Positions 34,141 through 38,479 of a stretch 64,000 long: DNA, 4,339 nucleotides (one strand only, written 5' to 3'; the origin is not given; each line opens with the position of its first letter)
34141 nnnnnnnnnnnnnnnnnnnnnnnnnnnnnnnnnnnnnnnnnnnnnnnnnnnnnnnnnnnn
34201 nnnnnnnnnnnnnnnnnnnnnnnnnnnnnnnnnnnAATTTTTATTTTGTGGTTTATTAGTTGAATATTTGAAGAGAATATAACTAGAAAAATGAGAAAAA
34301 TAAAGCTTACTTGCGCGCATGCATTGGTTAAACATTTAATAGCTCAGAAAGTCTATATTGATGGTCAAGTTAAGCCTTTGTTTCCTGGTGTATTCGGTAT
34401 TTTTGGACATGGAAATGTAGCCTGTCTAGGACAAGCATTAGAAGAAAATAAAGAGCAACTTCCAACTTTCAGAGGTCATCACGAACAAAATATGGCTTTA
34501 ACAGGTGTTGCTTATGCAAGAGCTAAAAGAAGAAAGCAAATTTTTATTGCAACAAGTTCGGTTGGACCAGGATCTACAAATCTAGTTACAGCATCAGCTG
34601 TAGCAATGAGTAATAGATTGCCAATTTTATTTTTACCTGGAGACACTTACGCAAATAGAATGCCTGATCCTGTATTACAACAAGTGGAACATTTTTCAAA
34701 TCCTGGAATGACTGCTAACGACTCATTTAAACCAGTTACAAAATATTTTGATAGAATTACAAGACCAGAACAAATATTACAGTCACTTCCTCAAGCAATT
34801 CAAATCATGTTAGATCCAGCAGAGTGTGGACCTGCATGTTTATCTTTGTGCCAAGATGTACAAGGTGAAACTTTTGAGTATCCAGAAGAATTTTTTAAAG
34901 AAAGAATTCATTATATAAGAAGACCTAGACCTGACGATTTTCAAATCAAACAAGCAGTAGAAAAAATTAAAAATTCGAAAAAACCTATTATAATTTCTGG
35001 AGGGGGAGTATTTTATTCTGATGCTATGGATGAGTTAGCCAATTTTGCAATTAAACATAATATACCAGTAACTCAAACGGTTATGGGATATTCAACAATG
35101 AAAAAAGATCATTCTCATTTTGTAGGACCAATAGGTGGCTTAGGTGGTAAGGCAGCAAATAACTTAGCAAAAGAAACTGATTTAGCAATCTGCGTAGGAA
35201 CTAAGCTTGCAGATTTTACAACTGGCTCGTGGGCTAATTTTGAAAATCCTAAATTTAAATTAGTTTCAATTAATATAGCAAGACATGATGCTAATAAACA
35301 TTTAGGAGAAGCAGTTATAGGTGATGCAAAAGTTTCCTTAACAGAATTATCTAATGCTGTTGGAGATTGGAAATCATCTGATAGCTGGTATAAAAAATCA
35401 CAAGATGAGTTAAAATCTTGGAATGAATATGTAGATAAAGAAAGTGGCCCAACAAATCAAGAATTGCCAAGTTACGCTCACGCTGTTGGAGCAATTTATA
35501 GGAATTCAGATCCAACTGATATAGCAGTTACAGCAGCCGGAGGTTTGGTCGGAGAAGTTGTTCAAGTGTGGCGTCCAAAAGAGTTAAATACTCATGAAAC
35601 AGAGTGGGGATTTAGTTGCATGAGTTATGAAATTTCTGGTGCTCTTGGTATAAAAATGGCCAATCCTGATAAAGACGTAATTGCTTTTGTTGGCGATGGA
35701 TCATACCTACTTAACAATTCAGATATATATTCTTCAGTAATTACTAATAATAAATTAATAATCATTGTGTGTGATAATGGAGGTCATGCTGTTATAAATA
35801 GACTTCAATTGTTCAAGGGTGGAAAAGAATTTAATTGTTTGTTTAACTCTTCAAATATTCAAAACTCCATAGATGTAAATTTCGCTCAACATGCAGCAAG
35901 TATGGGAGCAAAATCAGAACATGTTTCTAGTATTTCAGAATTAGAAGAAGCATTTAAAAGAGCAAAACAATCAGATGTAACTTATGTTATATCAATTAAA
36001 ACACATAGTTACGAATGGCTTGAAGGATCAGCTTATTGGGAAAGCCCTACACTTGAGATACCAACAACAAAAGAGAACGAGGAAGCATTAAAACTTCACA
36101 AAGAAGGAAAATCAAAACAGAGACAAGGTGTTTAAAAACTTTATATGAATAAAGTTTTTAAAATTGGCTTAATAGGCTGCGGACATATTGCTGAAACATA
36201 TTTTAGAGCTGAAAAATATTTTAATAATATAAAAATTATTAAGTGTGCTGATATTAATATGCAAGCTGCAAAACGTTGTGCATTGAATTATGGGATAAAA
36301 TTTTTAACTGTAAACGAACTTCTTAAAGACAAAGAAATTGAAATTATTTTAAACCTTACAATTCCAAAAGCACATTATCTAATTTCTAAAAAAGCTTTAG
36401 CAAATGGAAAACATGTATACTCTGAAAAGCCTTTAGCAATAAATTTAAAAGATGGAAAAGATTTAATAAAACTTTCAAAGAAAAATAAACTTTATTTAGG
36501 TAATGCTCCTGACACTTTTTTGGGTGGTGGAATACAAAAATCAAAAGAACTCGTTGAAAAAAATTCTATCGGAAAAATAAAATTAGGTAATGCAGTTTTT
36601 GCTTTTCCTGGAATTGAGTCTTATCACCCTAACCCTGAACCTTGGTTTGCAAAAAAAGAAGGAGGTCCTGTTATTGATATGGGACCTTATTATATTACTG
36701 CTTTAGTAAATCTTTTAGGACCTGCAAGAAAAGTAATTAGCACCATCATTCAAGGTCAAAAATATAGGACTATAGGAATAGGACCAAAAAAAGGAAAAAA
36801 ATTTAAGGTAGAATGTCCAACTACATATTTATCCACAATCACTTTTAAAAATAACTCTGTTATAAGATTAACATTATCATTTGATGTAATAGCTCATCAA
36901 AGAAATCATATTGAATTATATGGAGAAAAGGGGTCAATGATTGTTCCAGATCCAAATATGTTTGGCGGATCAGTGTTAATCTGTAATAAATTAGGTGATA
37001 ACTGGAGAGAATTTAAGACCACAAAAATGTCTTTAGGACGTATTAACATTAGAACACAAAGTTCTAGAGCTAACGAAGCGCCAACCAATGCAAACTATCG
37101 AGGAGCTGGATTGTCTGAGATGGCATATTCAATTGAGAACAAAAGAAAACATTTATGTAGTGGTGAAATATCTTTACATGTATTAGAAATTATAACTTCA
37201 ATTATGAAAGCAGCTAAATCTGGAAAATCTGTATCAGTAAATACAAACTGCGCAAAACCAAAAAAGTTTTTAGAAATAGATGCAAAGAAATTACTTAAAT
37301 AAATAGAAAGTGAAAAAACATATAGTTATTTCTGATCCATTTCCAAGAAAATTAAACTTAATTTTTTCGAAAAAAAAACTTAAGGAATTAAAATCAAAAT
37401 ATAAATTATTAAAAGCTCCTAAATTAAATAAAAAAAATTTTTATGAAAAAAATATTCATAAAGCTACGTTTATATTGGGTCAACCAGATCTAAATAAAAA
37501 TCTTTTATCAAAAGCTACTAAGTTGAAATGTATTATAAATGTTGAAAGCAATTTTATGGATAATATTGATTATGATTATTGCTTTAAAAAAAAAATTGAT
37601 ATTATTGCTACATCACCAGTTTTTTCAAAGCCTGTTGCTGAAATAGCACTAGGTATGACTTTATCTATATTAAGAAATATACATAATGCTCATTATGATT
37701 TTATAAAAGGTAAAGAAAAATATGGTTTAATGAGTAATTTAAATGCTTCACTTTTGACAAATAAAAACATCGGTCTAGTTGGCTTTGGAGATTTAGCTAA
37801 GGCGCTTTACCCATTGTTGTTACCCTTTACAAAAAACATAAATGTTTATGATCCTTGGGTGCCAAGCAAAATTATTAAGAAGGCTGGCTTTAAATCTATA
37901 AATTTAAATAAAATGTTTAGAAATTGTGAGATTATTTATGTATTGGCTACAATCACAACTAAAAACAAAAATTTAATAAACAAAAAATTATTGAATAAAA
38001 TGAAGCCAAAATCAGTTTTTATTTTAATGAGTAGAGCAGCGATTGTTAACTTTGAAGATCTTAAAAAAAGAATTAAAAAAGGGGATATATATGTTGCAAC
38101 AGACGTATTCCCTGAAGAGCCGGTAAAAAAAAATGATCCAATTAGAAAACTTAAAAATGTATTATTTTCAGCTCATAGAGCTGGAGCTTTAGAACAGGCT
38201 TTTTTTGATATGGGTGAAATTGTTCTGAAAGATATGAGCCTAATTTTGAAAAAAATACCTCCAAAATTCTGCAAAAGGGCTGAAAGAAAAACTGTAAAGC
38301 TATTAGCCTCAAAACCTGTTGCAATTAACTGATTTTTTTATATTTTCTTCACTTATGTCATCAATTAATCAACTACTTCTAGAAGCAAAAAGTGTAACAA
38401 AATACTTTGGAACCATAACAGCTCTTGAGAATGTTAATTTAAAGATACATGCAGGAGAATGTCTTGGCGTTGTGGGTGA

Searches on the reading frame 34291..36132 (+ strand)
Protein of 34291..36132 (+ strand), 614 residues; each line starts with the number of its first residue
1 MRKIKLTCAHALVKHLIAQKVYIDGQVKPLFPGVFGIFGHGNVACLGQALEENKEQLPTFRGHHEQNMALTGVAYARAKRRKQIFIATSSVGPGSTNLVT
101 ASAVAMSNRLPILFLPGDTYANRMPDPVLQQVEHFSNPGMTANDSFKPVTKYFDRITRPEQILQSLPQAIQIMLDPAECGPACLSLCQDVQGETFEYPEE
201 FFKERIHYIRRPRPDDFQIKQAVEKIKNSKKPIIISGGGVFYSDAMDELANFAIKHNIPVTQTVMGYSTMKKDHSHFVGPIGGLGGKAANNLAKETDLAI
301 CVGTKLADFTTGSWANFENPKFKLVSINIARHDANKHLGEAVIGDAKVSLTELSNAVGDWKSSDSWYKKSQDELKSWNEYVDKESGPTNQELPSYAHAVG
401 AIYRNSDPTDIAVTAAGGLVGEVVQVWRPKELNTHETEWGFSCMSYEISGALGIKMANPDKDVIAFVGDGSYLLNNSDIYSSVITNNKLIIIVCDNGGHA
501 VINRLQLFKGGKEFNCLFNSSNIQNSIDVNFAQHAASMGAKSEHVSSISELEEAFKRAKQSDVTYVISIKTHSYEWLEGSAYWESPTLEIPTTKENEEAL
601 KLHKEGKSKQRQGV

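Call 3: search_protein_families(library=pfam, proteins=[window:34291-36132:+], max_evalue=0.001)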
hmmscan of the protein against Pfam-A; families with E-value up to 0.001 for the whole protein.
window:34291-36132:+ (614 aa): 3 families
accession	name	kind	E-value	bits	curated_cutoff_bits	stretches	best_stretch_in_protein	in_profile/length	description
PF00205.28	TPP_enzyme_M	-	3.8e-34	117.8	30.4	1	219-353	1-137/137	Thiamine pyrophosphate enzyme, central domain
PF02775.26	TPP_enzyme_C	-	2.3e-27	96.1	21.9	1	419-568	5-150/151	Thiamine pyrophosphate enzyme, C-terminal TPP binding domain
PF02776.23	TPP_enzyme_N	-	1.5e-10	41.3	26.8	1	34-124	19-105/119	Thiamine pyrophosphate enzyme, N-terminal TPP binding domain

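Call 4: search_protein_families(library=ncbifam, proteins=[window:34291-36132:+], max_evalue=0.00001)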
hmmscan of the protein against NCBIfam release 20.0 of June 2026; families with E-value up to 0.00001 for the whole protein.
window:34291-36132:+ (614 aa): 52 families (the best 25 are shown)
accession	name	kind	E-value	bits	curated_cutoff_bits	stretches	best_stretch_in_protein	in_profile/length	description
TIGR04377.1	myo_inos_iolD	equivalog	3.3e-238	792.3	715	1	5-611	1-615/616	3D-(3,5/4)-trihydroxycyclohexane-1,2-dione acylhydrolase (decyclizing)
TIGR00118.1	acolac_lg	equivalog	3.8e-62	210.5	538.35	1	34-572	19-535/557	biosynthetic-type acetolactate synthase large subunit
NF004710.0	PRK06048.1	equivalog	7.3e-62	209.6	976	1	34-572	26-538/561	acetolactate synthase large subunit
NF004919.0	PRK06276.1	equivalog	2.4e-58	197.8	866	1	41-576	25-543/582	acetolactate synthase large subunit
NF006187.0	PRK08322.1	equivalog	2.6e-58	197.8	509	1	34-570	20-527/548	acetolactate synthase large subunit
NF005039.0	PRK06456.1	equivalog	2.1e-55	188.3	868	1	33-570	19-543/572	acetolactate synthase large subunit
NF006524.0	PRK08978.1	equivalog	2.1e-54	184.7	738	1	35-572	20-525/548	acetolactate synthase 2 catalytic subunit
NF005584.0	PRK07282.1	equivalog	5.4e-50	170.5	970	1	35-506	29-482/566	acetolactate synthase large subunit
NF005651.0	PRK07418.1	subfamily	1e-49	169.3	942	1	52-571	56-559/617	acetolactate synthase large subunit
NF006052.0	PRK08199.1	subfamily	1.8e-49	168.5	539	1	33-572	25-538/559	thiamine pyrophosphate protein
NF006377.0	PRK08611.1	equivalog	8.4e-49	166.6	742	1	34-570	22-528/576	pyruvate oxidase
NF006016.1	PRK08155.1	equivalog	1.1e-48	166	870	1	36-562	23-523/554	acetolactate synthase large subunit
NF006319.0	PRK08527.1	equivalog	1.3e-48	165.8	905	1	61-575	47-542/565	acetolactate synthase large subunit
NF005860.0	PRK07789.1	equivalog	8.2e-48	163.1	881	1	34-564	52-570/615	acetolactate synthase large subunit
NF005824.0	PRK07710.1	equivalog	2e-47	161.8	976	1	37-572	35-549/573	acetolactate synthase large subunit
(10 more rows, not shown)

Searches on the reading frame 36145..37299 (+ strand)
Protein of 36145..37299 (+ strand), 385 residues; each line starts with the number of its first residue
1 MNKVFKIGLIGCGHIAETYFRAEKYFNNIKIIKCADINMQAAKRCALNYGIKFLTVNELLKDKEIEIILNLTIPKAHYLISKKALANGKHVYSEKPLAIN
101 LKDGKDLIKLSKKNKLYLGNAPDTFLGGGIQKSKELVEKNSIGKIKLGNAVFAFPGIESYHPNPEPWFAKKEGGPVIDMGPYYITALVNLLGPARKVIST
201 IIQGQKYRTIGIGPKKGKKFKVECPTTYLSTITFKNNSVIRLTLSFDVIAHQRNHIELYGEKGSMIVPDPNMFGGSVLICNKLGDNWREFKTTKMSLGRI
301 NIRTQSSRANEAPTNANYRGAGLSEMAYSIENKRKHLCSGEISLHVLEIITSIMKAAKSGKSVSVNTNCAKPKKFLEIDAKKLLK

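Call 3: search_protein_families(library=pfam, proteins=[window:36145-37299:+], max_evalue=0.001)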
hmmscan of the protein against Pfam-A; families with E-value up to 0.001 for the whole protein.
window:36145-37299:+ (385 aa): 3 families
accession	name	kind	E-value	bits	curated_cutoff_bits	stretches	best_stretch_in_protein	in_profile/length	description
PF01408.29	GFO_IDH_MocA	-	2.9e-18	67.1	24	1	5-117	1-115/120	Oxidoreductase family, NAD-binding Rossmann fold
PF22725.1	GFO_IDH_MocA_C3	-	4e-16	59.6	27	1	130-265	1-123/124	GFO/IDH/MocA C-terminal domain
PF02894.22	GFO_IDH_MocA_C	-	1.4e-08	35.3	22.9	1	134-365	1-218/218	Oxidoreductase family, C-terminal alpha/beta domain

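Call 4: search_protein_families(library=ncbifam, proteins=[window:36145-37299:+], max_evalue=0.00001)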
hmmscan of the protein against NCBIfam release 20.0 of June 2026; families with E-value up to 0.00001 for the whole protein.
window:36145-37299:+ (385 aa): 9 families
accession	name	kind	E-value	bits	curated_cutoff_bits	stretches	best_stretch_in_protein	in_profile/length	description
TIGR04380.1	myo_inos_iolG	equivalog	3.1e-16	59.2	355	1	5-180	2-174/330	inositol 2-dehydrogenase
NF040723.1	UDP-GlcNAcDh_Arch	equivalog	6e-14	52.3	450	1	6-145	2-141/302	UDP-N-acetylglucosamine 3-dehydrogenase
NF008607.0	PRK11579.1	subfamily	2.2e-11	43.4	330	1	1-194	1-192/346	oxidoreductase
NF052479.1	LevoglcsnDh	equivalog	9.6e-11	41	650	1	5-240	4-261/386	levoglucosan dehydrogenase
NF007574.0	PRK10206.1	equivalog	1.2e-09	37.7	352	1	50-199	50-195/345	oxidoreductase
NF052679.1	InsChiInosDhIolG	equivalog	3e-09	36.3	540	1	5-144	3-147/343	bifunctional inositol 2-dehydrogenase/D-chiro-inositol 1-dehydrogenase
NF058561.1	BT_2158_fam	equivalog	7.7e-09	34.6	750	1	24-147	52-179/487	glycoside 3-dehydrogenase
NF058563.1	BT_2159_fam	equivalog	2.3e-08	33.4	650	1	6-117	2-115/350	disaccharide 3-dehydrogenase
NF009830.0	PRK13304.1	equivalog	5.4e-06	26.1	267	1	5-91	2-88/265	aspartate dehydrogenase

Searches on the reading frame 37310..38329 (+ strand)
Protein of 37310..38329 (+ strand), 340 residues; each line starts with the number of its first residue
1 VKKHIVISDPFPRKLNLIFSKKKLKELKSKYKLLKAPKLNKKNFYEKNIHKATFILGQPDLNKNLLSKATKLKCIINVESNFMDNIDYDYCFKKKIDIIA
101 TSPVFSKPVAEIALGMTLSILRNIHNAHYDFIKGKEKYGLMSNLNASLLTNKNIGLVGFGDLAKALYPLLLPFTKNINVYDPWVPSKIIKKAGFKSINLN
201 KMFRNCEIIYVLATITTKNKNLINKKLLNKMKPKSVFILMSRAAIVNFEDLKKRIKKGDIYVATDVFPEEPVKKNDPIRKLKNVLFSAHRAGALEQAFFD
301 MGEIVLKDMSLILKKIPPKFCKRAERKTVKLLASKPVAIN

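Call 5: search_protein_families(library=pfam, proteins=[window:37310-38329:+], max_evalue=0.00001)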
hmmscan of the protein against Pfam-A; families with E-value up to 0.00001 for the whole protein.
window:37310-38329:+ (340 aa): 2 families
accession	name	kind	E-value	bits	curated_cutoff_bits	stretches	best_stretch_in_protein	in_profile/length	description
PF02826.25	2-Hacid_dh_C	-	1.6e-33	116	25.1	1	114-291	1-178/178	D-isomer specific 2-hydroxyacid dehydrogenase, NAD binding domain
PF00389.36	2-Hacid_dh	-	5.1e-08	33.1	24.6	1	37-318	27-129/134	D-isomer specific 2-hydroxyacid dehydrogenase, catalytic domain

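Call 97: search_protein_families(library=ncbifam, proteins=[window:37310-38329:+], max_evalue=1e-20)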
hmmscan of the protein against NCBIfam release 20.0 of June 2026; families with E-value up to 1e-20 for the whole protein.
window:37310-38329:+ (340 aa): 6 families
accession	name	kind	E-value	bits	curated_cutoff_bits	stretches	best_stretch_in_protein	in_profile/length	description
TIGR01327.1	PGDH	equivalog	8e-34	117.3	454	1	52-314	43-302/525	phosphoglycerate dehydrogenase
NF009714.1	PRK13243.1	equivalog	4.1e-31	108.5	455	1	56-323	52-324/332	glyoxylate reductase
NF006263.0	PRK08410.1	equivalog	1.6e-30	106.6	389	1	22-306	14-300/311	D-2-hydroxyacid dehydrogenase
NF008759.0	PRK11790.1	equivalog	4.6e-25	88.1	404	1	57-307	62-311/410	phosphoglycerate dehydrogenase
NF005750.0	PRK07574.1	equivalog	2.4e-24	86.1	329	1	41-293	80-337/386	NAD-dependent formate dehydrogenase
NF011938.0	PRK15409.1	equivalog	4.7e-22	78.4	492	1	25-307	17-303/324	glyoxylate/hydroxypyruvate reductase GhrB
